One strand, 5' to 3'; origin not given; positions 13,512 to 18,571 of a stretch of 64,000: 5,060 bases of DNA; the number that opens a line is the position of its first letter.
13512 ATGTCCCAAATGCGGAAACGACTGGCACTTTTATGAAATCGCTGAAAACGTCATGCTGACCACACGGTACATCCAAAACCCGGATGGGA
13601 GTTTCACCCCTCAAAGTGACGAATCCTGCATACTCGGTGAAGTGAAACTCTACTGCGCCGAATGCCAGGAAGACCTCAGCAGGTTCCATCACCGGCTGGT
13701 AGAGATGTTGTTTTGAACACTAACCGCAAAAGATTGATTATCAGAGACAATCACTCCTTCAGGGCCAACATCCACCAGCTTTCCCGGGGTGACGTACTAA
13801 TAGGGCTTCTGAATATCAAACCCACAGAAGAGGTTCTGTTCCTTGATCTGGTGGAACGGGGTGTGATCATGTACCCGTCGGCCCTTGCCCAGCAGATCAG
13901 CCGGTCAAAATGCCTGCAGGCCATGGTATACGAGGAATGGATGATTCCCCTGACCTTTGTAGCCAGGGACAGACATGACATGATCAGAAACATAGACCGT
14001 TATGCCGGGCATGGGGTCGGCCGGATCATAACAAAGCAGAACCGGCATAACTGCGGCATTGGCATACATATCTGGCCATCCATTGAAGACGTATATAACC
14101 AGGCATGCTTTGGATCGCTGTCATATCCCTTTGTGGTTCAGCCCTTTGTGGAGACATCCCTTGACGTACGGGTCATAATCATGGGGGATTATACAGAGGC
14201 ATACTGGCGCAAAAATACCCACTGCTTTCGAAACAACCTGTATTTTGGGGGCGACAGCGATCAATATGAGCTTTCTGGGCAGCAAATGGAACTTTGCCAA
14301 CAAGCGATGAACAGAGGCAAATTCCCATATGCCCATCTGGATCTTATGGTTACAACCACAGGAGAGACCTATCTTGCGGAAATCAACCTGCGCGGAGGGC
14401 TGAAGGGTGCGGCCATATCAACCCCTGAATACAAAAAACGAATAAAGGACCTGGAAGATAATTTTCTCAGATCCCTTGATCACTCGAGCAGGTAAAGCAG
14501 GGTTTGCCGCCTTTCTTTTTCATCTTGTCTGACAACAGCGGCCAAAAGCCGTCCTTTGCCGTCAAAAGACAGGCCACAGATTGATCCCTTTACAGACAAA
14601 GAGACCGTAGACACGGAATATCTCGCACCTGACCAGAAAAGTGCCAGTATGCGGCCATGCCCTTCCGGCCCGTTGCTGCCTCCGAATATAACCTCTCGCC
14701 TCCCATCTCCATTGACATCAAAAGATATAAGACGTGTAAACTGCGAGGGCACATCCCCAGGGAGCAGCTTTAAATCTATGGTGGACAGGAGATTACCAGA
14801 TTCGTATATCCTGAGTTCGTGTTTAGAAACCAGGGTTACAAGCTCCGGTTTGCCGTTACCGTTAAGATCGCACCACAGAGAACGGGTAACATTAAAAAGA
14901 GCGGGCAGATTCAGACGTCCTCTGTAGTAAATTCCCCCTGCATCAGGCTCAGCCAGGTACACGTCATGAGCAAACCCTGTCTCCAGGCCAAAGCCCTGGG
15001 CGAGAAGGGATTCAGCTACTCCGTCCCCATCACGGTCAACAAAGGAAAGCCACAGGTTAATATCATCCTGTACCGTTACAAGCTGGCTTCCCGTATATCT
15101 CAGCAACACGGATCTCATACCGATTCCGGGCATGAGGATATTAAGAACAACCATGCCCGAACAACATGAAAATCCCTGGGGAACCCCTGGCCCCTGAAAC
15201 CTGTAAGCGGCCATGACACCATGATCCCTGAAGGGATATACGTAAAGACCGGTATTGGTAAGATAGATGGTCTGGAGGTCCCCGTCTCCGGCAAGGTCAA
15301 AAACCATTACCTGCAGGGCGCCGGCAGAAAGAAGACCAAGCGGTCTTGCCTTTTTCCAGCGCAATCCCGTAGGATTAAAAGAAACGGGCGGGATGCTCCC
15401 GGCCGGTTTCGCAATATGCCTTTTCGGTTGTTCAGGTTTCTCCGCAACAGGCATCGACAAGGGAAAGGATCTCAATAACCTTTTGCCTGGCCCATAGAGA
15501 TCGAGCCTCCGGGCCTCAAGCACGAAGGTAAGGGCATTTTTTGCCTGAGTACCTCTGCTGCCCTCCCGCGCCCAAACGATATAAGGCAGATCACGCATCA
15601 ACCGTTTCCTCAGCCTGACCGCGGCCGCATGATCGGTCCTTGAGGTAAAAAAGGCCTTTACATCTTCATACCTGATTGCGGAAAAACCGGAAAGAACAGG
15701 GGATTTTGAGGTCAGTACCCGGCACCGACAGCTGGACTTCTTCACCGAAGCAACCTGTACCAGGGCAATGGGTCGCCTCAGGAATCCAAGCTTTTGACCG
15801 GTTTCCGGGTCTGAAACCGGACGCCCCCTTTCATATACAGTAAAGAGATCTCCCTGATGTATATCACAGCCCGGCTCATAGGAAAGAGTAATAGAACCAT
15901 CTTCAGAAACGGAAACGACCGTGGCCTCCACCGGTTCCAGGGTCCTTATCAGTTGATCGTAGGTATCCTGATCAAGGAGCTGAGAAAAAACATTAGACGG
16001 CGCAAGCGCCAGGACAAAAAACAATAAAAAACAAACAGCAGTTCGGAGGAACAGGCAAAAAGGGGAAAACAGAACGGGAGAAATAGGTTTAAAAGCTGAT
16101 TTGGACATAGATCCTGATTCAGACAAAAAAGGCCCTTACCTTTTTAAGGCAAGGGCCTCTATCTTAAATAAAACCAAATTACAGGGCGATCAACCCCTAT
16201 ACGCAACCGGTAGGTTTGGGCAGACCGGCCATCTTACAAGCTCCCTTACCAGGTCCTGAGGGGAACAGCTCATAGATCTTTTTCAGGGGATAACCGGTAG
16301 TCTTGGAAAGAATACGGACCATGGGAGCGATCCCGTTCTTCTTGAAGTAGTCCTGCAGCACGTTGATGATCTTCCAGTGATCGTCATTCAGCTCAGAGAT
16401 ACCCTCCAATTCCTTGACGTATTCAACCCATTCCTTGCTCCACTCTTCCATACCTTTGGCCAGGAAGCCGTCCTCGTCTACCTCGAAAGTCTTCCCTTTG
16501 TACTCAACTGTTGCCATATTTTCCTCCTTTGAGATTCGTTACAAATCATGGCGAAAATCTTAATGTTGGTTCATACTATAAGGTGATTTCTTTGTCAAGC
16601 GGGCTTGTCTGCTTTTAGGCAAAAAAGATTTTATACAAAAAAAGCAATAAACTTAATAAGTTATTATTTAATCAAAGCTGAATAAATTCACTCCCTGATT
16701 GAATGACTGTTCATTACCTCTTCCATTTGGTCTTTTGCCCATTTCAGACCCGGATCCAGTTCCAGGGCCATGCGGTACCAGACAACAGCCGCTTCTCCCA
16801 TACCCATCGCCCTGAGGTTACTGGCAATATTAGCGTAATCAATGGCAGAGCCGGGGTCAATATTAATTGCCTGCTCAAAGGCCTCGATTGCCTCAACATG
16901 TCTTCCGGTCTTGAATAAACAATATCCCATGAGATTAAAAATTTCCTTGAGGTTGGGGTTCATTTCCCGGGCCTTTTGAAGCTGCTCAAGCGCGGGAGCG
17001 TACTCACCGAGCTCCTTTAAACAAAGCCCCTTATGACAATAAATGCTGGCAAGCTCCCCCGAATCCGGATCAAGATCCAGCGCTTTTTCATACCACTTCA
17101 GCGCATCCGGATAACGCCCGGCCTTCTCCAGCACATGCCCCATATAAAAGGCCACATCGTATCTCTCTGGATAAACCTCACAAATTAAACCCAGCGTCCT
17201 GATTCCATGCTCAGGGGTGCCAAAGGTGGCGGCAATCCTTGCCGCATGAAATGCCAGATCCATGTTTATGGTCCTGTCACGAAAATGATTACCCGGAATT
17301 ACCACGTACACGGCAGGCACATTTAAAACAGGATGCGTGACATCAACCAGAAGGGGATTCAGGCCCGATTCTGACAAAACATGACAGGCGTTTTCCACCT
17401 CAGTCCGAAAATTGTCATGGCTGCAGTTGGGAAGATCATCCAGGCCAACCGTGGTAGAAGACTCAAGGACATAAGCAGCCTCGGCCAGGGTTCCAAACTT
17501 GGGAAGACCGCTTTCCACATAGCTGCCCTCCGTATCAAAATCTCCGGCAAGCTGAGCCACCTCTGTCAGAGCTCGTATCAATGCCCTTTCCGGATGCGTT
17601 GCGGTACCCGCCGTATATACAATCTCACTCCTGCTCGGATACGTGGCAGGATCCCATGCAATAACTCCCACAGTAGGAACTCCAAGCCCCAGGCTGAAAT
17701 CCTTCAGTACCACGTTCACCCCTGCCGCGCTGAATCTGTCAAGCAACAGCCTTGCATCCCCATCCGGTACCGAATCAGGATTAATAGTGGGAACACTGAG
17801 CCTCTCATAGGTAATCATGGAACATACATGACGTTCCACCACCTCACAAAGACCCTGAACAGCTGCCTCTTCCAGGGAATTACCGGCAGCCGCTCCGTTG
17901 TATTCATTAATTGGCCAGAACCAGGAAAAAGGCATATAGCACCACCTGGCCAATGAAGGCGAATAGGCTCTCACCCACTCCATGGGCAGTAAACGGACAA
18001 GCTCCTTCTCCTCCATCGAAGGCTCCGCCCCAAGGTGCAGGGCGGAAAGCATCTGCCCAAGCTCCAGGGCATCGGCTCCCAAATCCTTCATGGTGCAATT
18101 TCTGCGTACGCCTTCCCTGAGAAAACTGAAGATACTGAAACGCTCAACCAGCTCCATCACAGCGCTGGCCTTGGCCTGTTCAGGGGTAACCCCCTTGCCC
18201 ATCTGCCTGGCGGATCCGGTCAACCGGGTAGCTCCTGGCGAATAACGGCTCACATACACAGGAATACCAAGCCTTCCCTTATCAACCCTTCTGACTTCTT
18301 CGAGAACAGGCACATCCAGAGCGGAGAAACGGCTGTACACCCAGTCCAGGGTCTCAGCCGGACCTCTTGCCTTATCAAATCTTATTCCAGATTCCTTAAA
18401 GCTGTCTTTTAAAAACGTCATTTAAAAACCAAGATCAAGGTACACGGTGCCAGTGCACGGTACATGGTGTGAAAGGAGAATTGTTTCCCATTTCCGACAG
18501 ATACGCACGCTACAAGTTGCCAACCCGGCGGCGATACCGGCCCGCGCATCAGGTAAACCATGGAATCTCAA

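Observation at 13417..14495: Zinc-ribbon mini-protein translationally coupled to a RimK-type ATP-grasp ligase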

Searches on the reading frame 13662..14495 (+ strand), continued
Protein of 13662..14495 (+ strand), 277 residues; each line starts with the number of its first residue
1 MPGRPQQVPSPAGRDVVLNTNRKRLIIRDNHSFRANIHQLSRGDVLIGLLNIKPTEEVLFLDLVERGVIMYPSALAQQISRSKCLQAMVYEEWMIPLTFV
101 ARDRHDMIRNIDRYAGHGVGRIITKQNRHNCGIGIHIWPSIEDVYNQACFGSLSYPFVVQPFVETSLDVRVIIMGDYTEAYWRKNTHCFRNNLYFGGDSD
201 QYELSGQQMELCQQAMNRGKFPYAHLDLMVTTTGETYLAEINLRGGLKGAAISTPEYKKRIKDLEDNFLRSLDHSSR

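Call 36: fold_search(model_id=the predicted structure, library=pdb)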
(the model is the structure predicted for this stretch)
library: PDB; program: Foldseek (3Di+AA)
matches with E <= 10: 1175; with E <= 0.001: 655
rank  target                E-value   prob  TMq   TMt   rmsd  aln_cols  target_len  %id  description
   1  3vpb_A                8.7e-13  1.00  0.68  0.63   5.7       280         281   16  ArgX from Sulfolobus tokodaii complexed with LysW/Glu/ADP/Mg/Zn/Sulfate (released 2013-02-27)
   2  3vpb_B                2.9e-12  1.00  0.67  0.63   5.7       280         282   17  ArgX from Sulfolobus tokodaii complexed with LysW/Glu/ADP/Mg/Zn/Sulfate (released 2013-02-27)
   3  4iwx                  2.2e-11  1.00  0.62  0.56   4.5       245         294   20  Rimk structure at 2.85A (released 2013-05-08)
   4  5zct_C                2.8e-11  1.00  0.64  0.58   4.5       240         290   21  The crystal structure of the poly-alpha-L-glutamate peptides synthetase RimK at 2.05 angstrom resolution. (released 2018-07-25)
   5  3vpd_A                3.6e-11  1.00  0.65  0.61   6.2       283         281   15  LysX from Thermus thermophilus complexed with AMP-PNP (released 2013-02-27)
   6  7qys_L                4.5e-11  1.00  0.65  0.58   4.5       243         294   20  Crystal structure of RimK from Pseudomonas syringae DC3000 (released 2022-10-05)
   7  7qys_D                5.1e-11  1.00  0.64  0.58   4.5       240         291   21  Crystal structure of RimK from Pseudomonas syringae DC3000 (released 2022-10-05)
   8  7qys_E                5.8e-11  1.00  0.65  0.59   4.5       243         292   20  Crystal structure of RimK from Pseudomonas syringae DC3000 (released 2022-10-05)
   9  5zct_A                6.1e-11  1.00  0.63  0.57   4.5       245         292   19  The crystal structure of the poly-alpha-L-glutamate peptides synthetase RimK at 2.05 angstrom resolution. (released 2018-07-25)
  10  7qys_A                7.3e-11  1.00  0.64  0.58   4.5       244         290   21  Crystal structure of RimK from Pseudomonas syringae DC3000 (released 2022-10-05)
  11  5k2m_A                1.1e-10  1.00  0.66  0.63   3.8       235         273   16  Bifunctional LysX/ArgX from Thermococcus kodakarensis with LysW-gamma-AAA (released 2016-09-07)
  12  7qyr_G                1.7e-10  1.00  0.63  0.58   4.7       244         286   21  Crystal structure of RimK from Pseudomonas aeruginosa PAO1 (released 2022-10-05)
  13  3vpc_C                1.8e-10  1.00  0.65  0.62   5.7       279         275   15  ArgX from Sulfolobus tokodaii complexed with ADP (released 2013-02-27)
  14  5ig9_C                2.0e-10  1.00  0.52  0.45   7.9       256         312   13  Crystal structure of macrocyclase MdnC bound with precursor peptide MdnA from Microcystis aeruginosa MRC (released 2016-09-21)
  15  7qyr_A                2.4e-10  1.00  0.63  0.57   4.7       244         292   21  Crystal structure of RimK from Pseudomonas aeruginosa PAO1 (released 2022-10-05)
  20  7qys_C                4.4e-10  1.00  0.62  0.57   4.6       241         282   18  Crystal structure of RimK from Pseudomonas syringae DC3000 (released 2022-10-05)
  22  7qys_J                5.3e-10  1.00  0.62  0.57   4.7       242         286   19  Crystal structure of RimK from Pseudomonas syringae DC3000 (released 2022-10-05)
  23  7qys_H                5.6e-10  1.00  0.62  0.57   4.6       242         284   18  Crystal structure of RimK from Pseudomonas syringae DC3000 (released 2022-10-05)
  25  7qys_F                6.7e-10  1.00  0.62  0.58   4.7       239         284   19  Crystal structure of RimK from Pseudomonas syringae DC3000 (released 2022-10-05)
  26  7qys_B                7.1e-10  1.00  0.62  0.58   4.5       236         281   19  Crystal structure of RimK from Pseudomonas syringae DC3000 (released 2022-10-05)
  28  7qys_K                8.0e-10  1.00  0.61  0.57   4.6       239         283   18  Crystal structure of RimK from Pseudomonas syringae DC3000 (released 2022-10-05)
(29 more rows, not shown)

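Call 57: search_protein_families(library=padloc, proteins=[window:13713-14492:+], max_evalue=0.01)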
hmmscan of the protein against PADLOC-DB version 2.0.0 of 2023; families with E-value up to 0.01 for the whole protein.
window:13713-14492:+ (260 aa): 0 families

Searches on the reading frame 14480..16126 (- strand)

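Call 3: search_protein_families(library=pfam, proteins=[window:14480-16126:-], max_evalue=0.1)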
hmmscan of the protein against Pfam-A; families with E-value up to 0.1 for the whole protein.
window:14480-16126:- (548 aa): 2 families
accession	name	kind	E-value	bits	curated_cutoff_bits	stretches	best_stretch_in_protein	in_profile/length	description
PF13517.12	FG-GAP_3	-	2.9e-08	34.6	26.9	2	420-480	1-60/61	FG-GAP-like repeat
PF01839.29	FG-GAP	-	0.00038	20.7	22.1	0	419-431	8-20/37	FG-GAP repeat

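Call 4: search_protein_families(library=ncbifam, proteins=[window:14480-16126:-], max_evalue=0.1)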
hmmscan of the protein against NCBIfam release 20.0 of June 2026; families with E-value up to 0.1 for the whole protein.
window:14480-16126:- (548 aa): 1 family
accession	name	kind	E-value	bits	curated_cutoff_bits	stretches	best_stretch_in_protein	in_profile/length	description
NF052506.1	PA5033_fam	subfamily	0.097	11.5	100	0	419-443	34-57/284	PA5033 family protein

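Call 57: search_protein_families(library=padloc, proteins=[window:14480-16126:-], max_evalue=0.01)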
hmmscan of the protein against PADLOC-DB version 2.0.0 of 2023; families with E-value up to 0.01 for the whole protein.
window:14480-16126:- (548 aa): 0 families

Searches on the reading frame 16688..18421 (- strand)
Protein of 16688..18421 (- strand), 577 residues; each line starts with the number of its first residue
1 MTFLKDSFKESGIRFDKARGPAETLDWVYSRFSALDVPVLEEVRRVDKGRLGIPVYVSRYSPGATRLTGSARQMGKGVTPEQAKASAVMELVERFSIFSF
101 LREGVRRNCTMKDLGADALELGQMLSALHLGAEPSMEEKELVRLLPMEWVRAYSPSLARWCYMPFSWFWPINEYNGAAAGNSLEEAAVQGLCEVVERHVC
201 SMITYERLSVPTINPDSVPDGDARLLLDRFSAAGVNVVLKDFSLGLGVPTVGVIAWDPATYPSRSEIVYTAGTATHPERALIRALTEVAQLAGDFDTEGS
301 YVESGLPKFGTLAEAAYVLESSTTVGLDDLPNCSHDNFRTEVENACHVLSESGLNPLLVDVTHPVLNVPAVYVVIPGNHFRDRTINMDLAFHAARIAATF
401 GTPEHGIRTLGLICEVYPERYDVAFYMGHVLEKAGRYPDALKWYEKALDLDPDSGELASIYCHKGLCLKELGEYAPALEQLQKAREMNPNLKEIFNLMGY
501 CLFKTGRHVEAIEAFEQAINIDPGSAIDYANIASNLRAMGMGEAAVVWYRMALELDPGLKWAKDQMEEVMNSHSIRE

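Call 3: search_protein_families(library=pfam, proteins=[window:16688-18421:-], max_evalue=0.1)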
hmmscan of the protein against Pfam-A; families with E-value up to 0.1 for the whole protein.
window:16688-18421:- (577 aa): 24 families
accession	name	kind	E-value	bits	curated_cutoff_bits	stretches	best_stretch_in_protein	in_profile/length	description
PF02624.21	YcaO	-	1.7e-68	231.8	25.7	1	74-377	1-323/325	YcaO cyclodehydratase, ATP-ad Mg2+-binding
PF00515.34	TPR_1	-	4.3e-29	99.5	27.8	4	425-453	5-33/34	Tetratricopeptide repeat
PF07719.23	TPR_2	-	1e-25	88.1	27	3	423-453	3-33/34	Tetratricopeptide repeat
PF13424.12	TPR_12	-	2.3e-19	69.8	30.1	2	426-487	8-74/77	Tetratricopeptide repeat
PF13414.12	TPR_11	-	4.3e-19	68.4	26.8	3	428-465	1-35/42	TPR repeat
PF13181.12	TPR_8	-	9.5e-19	66.4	25.7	3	494-523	3-32/34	Tetratricopeptide repeat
PF13428.12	TPR_14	-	9.3e-15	54.1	23.5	1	425-457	5-37/44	Tetratricopeptide repeat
PF13432.12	TPR_16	-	2.4e-14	53.9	32.7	2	470-526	9-65/65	Tetratricopeptide repeat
PF13431.12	TPR_17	-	3.6e-12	46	24.4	0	444-475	2-30/34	Tetratricopeptide repeat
PF14559.12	TPR_19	-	1.3e-11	45.1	25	2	470-533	3-65/68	Tetratricopeptide repeat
PF12895.13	ANAPC3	-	4.9e-10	40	27.2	1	435-517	3-81/82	Anaphase-promoting complex, cyclosome, subunit 3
PF13174.12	TPR_6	-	6.4e-08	33.2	26.3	1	498-525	6-33/33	Tetratricopeptide repeat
PF13176.12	TPR_7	-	9.4e-08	32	27.9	1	427-456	5-34/36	Tetratricopeptide repeat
PF13374.12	TPR_10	-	1.7e-06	28.3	27.5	0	428-449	9-30/42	Tetratricopeptide repeat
PF23914.1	TPR_CcmH_CycH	-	7.8e-06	26.2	42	1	427-520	56-149/158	Cytochrome c-type biogenesis protein H TPR domain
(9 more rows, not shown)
